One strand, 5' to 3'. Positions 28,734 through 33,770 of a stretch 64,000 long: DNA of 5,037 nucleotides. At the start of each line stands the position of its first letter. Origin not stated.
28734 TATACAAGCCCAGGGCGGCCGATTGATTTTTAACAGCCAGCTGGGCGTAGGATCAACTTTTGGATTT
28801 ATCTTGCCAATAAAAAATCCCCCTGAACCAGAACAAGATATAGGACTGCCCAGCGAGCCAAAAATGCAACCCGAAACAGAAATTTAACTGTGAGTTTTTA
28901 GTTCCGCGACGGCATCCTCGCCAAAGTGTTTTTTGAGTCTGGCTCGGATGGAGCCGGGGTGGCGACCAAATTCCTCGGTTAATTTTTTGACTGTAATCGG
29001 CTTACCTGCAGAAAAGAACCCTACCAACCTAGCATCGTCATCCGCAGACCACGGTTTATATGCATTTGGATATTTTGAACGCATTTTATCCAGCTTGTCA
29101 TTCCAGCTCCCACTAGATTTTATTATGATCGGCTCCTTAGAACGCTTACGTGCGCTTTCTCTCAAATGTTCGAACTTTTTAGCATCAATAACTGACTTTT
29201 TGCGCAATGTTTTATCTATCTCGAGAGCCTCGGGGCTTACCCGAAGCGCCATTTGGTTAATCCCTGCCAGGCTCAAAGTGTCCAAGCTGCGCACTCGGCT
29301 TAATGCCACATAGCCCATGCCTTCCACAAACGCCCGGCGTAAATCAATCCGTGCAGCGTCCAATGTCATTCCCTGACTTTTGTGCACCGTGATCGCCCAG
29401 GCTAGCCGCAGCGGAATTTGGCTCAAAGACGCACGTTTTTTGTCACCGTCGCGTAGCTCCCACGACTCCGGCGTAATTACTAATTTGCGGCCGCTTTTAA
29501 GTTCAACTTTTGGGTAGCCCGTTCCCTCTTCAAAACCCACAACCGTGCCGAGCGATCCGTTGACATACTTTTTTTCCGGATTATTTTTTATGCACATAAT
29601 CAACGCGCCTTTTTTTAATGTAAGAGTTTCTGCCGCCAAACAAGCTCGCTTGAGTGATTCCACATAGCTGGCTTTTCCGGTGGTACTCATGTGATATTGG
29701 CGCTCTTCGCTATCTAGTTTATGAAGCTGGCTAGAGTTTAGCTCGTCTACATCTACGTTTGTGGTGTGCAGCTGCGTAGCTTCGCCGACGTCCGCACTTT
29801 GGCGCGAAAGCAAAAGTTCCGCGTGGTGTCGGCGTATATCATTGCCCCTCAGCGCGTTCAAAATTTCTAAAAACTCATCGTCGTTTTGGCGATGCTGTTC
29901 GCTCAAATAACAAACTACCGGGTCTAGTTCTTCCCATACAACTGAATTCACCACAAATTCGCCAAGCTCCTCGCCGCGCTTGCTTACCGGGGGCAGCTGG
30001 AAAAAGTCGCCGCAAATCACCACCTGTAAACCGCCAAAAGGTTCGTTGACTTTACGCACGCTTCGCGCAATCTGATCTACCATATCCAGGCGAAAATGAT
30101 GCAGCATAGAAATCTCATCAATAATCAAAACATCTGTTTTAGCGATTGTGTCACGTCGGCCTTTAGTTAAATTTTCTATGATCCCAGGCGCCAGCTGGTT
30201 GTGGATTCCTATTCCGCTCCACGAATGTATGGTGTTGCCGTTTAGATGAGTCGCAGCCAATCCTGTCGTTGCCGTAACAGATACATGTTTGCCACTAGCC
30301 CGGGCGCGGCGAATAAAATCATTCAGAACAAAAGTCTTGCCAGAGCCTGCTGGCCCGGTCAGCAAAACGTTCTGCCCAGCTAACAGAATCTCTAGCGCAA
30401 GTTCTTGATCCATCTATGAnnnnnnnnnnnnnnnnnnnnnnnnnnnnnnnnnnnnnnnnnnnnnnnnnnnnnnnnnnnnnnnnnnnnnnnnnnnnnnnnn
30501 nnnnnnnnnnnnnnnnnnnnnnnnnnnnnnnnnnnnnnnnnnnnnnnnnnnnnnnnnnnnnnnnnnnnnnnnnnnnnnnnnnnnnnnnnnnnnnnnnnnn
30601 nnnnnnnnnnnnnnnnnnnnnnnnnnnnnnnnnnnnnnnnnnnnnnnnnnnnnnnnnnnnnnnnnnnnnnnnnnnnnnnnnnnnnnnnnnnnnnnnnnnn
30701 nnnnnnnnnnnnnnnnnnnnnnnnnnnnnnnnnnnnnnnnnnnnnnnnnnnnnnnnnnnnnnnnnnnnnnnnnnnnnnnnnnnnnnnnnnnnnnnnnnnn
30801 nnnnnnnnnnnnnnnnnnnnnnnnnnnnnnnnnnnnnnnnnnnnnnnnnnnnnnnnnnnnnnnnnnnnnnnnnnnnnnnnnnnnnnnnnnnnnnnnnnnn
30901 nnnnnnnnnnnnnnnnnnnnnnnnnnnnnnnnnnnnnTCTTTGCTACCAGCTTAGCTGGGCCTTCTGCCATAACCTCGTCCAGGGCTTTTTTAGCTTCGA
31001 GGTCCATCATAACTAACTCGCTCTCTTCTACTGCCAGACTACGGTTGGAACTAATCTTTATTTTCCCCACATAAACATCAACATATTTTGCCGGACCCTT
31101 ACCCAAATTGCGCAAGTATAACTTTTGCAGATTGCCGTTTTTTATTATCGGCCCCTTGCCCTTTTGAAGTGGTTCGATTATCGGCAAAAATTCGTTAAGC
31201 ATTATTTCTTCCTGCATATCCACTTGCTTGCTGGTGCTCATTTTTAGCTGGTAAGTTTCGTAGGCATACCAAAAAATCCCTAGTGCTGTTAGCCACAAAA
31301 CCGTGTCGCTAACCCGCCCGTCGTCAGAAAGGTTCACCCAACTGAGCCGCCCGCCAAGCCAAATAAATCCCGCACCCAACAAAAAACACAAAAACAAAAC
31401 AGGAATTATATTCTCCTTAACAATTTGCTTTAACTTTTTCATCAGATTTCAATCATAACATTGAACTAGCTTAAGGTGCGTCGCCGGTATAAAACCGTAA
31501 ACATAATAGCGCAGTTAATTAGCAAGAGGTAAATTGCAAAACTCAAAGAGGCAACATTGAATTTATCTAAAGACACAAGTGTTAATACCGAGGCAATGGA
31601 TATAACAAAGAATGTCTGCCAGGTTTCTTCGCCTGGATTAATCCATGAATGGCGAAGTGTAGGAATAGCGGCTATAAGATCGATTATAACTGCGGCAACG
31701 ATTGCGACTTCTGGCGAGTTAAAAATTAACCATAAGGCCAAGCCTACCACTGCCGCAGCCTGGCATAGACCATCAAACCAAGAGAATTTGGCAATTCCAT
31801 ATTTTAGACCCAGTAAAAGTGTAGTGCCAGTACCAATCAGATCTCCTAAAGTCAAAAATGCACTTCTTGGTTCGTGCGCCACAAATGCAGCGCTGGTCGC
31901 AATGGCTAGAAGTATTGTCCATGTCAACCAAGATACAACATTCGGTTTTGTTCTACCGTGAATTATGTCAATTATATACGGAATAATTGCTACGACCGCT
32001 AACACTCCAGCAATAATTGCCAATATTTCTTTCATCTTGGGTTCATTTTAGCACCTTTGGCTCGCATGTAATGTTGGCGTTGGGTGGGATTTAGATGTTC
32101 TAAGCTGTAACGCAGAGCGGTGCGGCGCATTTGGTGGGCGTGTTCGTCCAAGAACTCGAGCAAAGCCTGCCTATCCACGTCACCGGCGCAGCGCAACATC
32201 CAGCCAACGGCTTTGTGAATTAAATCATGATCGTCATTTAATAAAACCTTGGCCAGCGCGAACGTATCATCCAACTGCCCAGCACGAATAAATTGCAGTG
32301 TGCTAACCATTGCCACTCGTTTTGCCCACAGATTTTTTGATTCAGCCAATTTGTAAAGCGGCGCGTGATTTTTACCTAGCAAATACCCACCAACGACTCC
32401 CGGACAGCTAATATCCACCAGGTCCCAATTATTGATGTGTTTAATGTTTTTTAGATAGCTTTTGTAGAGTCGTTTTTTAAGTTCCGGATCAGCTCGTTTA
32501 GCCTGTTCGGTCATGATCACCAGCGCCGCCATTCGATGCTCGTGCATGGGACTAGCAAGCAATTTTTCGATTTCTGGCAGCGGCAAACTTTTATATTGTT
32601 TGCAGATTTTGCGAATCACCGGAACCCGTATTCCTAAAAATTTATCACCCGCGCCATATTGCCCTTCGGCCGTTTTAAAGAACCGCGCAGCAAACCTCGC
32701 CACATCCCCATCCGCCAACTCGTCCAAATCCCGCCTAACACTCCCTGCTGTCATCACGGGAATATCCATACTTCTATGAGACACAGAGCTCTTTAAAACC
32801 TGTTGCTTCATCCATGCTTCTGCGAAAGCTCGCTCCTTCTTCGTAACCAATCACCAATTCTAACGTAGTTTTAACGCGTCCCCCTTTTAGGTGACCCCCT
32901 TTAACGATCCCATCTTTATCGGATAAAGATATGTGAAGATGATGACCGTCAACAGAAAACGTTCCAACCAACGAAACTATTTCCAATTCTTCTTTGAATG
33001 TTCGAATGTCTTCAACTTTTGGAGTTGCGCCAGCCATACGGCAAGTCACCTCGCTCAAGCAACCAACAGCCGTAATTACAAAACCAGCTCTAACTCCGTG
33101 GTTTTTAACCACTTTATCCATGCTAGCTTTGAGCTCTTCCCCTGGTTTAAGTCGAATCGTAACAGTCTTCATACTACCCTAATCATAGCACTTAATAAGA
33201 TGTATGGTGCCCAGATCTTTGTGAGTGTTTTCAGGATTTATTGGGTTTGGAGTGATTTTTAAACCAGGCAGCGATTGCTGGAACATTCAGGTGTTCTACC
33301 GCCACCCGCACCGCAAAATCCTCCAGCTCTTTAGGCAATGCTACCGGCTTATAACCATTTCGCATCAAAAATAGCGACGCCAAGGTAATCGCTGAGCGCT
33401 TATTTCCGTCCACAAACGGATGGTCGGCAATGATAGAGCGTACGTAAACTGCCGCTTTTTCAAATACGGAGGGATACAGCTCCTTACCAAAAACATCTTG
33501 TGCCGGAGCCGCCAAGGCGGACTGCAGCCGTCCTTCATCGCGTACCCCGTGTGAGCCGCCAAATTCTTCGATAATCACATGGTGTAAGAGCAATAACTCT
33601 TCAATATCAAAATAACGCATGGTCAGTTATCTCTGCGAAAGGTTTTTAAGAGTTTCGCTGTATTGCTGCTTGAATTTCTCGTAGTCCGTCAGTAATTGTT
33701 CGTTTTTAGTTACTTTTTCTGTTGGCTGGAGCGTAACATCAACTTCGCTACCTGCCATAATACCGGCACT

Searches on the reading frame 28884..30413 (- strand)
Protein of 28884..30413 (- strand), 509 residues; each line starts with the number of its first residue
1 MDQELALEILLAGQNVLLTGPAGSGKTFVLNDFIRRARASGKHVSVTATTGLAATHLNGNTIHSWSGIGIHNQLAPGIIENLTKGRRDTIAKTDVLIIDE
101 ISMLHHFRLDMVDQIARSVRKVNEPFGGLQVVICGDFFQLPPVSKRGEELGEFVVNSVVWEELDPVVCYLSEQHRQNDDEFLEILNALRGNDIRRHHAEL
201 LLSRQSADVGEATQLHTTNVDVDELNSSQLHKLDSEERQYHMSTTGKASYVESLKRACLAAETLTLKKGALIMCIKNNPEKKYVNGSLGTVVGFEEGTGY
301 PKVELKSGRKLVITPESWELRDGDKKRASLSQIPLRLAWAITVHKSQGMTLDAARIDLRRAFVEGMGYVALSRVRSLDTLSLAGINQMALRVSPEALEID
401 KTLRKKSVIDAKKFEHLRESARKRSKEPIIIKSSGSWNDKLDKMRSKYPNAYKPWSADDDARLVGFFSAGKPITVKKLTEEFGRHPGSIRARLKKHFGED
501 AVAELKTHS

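Call 44: search_protein_families(library=pfam, proteins=[window:28884-30413:-], max_evalue=0.00001)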
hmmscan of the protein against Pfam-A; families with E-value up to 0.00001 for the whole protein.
window:28884-30413:- (509 aa): 5 families
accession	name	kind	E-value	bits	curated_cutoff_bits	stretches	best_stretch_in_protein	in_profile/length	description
PF05970.20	PIF1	-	1.1e-36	127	25.9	1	12-179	21-192/223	PIF1-like helicase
PF13604.12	AAA_30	-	8.3e-18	65.2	27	1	3-196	6-175/191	AAA domain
PF13245.12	AAA_19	-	9e-16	58.7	25.1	1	3-144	1-133/134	AAA domain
PF13401.12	AAA_22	-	1.1e-07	32.6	27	1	14-135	6-122/130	AAA domain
PF21530.3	Pif1_2B_dom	-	3.5e-07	30.3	23.9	1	250-294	2-47/47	DNA helicase Pif1, 2B domain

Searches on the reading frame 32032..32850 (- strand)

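Call 45: search_protein_families(library=pfam, proteins=[window:32032-32850:-], max_evalue=0.00001)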
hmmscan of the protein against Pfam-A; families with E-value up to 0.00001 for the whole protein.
window:32032-32850:- (272 aa): 1 family
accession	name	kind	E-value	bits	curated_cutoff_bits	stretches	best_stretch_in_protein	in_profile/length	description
PF08713.17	DNA_alkylation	-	2.3e-60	204.4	21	1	38-253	1-213/213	DNA alkylation repair enzyme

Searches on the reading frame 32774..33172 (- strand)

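Call 45: search_protein_families(library=pfam, proteins=[window:32774-33172:-], max_evalue=0.00001)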
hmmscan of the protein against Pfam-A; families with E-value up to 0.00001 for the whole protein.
window:32774-33172:- (132 aa): 1 family
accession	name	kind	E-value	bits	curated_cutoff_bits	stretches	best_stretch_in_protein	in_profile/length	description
PF03479.20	PCC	-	1.3e-28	100.1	25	1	3-109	2-113/117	Plants and Prokaryotes Conserved (PCC) domain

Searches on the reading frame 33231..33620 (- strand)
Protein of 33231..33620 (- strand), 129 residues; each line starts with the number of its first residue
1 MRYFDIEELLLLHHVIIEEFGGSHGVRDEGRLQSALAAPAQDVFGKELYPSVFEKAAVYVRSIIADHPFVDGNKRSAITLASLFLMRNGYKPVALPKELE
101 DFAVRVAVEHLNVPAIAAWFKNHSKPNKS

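Call 45: search_protein_families(library=pfam, proteins=[window:33231-33620:-], max_evalue=0.00001)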
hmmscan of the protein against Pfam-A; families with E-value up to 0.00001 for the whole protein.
window:33231-33620:- (129 aa): 1 family
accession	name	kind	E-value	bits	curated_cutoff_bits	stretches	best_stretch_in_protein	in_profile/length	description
PF02661.23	Fic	-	2e-19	70.7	24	1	3-85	1-93/93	Fic/DOC family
